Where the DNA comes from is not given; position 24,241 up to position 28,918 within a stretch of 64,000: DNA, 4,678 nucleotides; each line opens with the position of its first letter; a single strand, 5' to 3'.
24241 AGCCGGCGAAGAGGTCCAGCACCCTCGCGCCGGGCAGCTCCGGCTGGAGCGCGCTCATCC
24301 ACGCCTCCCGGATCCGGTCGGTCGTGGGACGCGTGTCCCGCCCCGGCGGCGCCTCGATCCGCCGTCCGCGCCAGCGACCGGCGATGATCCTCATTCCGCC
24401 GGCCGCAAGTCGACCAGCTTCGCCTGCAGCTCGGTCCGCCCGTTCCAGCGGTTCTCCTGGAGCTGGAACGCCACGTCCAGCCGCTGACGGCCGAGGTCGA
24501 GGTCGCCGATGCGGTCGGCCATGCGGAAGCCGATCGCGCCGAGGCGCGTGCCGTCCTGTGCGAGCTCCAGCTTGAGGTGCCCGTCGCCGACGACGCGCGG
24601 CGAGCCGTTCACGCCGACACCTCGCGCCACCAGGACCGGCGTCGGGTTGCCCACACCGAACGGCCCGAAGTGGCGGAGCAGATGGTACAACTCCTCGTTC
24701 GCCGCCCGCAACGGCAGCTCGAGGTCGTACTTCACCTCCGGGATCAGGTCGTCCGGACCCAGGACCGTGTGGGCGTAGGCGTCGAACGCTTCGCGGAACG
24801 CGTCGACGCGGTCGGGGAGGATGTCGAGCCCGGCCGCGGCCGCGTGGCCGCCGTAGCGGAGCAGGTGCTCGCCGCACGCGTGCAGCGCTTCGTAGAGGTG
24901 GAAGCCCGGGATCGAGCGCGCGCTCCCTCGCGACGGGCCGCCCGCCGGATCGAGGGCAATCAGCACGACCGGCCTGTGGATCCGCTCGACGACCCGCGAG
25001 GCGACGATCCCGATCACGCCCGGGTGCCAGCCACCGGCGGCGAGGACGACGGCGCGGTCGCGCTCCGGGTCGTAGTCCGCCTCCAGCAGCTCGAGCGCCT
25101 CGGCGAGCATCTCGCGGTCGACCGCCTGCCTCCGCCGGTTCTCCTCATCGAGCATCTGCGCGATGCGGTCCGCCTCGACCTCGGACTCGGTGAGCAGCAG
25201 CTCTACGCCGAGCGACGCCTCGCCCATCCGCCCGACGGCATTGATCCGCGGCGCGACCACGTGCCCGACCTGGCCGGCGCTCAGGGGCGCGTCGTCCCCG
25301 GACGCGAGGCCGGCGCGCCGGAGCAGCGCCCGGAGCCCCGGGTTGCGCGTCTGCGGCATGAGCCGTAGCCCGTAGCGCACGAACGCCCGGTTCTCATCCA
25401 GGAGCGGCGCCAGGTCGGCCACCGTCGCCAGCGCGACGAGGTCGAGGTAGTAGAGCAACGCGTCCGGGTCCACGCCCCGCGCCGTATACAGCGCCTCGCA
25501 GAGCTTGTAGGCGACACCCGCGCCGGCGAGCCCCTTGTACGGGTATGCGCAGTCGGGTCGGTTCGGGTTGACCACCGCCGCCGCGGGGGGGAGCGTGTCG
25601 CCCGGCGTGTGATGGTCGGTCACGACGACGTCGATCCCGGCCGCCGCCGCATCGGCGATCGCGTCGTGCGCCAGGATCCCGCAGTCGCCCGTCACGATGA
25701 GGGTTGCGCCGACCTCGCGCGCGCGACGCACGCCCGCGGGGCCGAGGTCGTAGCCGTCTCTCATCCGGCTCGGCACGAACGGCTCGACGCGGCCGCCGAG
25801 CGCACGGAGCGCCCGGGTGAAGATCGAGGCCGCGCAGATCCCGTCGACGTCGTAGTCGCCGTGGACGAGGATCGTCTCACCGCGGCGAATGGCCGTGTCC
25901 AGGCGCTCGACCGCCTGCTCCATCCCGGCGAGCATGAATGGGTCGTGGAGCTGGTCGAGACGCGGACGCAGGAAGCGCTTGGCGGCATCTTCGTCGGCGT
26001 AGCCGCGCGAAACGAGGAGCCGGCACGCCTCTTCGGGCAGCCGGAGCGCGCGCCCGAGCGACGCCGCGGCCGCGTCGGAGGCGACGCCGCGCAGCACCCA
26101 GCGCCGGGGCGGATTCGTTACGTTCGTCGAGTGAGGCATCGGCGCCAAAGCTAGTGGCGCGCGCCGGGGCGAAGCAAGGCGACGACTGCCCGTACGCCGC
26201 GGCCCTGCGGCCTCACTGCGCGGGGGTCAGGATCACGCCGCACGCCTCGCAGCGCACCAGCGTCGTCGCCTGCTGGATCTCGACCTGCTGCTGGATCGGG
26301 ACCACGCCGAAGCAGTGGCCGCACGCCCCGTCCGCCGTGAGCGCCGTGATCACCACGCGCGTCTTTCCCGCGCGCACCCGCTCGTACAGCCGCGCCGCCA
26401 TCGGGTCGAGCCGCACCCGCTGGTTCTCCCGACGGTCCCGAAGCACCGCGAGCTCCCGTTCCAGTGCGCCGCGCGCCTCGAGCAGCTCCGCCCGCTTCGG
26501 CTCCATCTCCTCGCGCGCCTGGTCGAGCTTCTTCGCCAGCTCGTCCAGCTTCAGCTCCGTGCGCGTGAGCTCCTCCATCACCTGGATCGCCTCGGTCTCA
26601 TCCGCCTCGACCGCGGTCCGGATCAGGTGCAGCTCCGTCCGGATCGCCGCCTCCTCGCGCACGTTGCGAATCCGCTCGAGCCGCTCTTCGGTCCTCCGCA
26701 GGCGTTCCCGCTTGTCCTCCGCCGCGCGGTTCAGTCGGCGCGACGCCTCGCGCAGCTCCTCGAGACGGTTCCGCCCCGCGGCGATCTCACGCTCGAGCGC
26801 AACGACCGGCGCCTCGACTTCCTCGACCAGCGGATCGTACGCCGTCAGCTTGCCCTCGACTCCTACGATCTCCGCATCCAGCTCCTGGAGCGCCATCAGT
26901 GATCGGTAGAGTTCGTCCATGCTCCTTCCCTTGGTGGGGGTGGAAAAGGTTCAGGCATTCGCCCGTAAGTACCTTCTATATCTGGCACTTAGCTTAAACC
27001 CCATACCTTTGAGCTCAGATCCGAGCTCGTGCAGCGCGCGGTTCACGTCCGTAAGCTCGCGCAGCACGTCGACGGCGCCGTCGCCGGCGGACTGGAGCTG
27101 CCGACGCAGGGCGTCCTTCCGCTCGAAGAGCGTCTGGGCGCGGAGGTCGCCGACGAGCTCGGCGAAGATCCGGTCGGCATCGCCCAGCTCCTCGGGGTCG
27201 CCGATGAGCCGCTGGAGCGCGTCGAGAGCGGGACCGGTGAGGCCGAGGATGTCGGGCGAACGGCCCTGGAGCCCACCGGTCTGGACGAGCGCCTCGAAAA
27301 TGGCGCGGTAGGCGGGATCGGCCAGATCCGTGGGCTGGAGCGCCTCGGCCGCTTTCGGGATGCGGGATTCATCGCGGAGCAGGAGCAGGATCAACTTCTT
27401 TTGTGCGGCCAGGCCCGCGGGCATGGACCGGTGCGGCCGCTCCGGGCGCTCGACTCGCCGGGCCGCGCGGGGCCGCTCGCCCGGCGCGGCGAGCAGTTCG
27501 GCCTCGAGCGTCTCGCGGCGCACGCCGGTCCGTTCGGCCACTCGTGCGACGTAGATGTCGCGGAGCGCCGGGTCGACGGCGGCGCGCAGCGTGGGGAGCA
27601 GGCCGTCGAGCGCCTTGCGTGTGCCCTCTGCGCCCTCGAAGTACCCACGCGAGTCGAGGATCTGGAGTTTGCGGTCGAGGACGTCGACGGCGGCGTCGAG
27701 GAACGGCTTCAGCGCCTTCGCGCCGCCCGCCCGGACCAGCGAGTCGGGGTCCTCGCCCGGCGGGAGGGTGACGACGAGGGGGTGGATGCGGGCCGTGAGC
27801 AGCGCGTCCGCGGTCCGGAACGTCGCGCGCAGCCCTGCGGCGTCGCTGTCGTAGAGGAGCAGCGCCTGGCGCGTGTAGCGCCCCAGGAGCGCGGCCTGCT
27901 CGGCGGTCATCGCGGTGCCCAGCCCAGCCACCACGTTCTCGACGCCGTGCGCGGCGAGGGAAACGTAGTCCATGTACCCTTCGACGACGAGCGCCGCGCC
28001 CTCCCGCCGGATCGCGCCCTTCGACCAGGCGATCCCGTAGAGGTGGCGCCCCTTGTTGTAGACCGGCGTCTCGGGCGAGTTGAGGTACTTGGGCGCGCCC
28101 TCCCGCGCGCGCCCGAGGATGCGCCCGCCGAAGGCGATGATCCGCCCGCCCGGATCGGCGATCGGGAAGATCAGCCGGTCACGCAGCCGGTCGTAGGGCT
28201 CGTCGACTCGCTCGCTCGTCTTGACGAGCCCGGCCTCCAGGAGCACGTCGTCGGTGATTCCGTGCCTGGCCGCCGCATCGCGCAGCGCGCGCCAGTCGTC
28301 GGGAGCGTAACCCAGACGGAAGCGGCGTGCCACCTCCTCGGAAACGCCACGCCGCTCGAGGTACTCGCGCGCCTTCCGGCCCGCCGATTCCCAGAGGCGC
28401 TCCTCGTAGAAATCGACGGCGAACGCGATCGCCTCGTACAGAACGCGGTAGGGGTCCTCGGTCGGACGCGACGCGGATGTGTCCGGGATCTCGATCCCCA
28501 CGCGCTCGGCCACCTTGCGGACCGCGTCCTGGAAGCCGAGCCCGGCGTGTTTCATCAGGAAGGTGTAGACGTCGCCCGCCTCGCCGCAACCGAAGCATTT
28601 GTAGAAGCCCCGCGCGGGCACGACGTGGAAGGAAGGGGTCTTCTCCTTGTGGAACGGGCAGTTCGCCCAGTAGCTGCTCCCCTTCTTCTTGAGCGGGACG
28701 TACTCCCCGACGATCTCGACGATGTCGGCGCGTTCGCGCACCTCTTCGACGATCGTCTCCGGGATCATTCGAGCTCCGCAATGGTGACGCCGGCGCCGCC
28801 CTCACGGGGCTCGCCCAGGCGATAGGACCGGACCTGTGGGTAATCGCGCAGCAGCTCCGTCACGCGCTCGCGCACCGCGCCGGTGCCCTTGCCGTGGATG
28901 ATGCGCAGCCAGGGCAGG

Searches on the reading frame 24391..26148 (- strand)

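Call 80: search_protein_families(library=pfam, proteins=[window:24391-26148:-], max_evalue=0.00001)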
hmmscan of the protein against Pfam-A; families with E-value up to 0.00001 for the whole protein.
window:24391-26148:- (585 aa): 3 families
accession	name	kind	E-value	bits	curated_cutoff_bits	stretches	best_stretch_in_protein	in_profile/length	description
PF01368.27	DHH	-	5.5e-26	91.7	28.1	1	92-242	1-125/125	DHH family, N-terminal domain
PF17768.7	RecJ_OB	-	1.3e-25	89.9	27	1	474-580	1-107/107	RecJ OB domain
PF02272.25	DHHA1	-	1.3e-14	54.9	25.9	1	367-459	5-100/102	DHHA1 domain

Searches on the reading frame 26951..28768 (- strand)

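Call 80: search_protein_families(library=pfam, proteins=[window:26951-28768:-], max_evalue=0.00001)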
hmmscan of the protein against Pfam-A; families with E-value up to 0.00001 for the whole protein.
window:26951-28768:- (605 aa): 5 families
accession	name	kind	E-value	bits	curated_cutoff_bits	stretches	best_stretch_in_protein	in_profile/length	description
PF08275.17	DNAG_N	-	1.2e-39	135.8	26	1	120-247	1-125/128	DNA primase catalytic core, N-terminal domain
PF01807.25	Zn_ribbon_DnaG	-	1.1e-37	128.2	24.9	1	3-97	2-96/98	CHC2 zinc finger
PF13155.12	Toprim_2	-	2.8e-19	69.7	22.1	1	261-344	2-87/88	Toprim-like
PF13662.12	Toprim_4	-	3e-13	50.2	25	1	258-327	2-78/85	Toprim domain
PF13362.12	Toprim_3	-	2.2e-07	31.7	27.2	1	259-350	2-94/95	Toprim domain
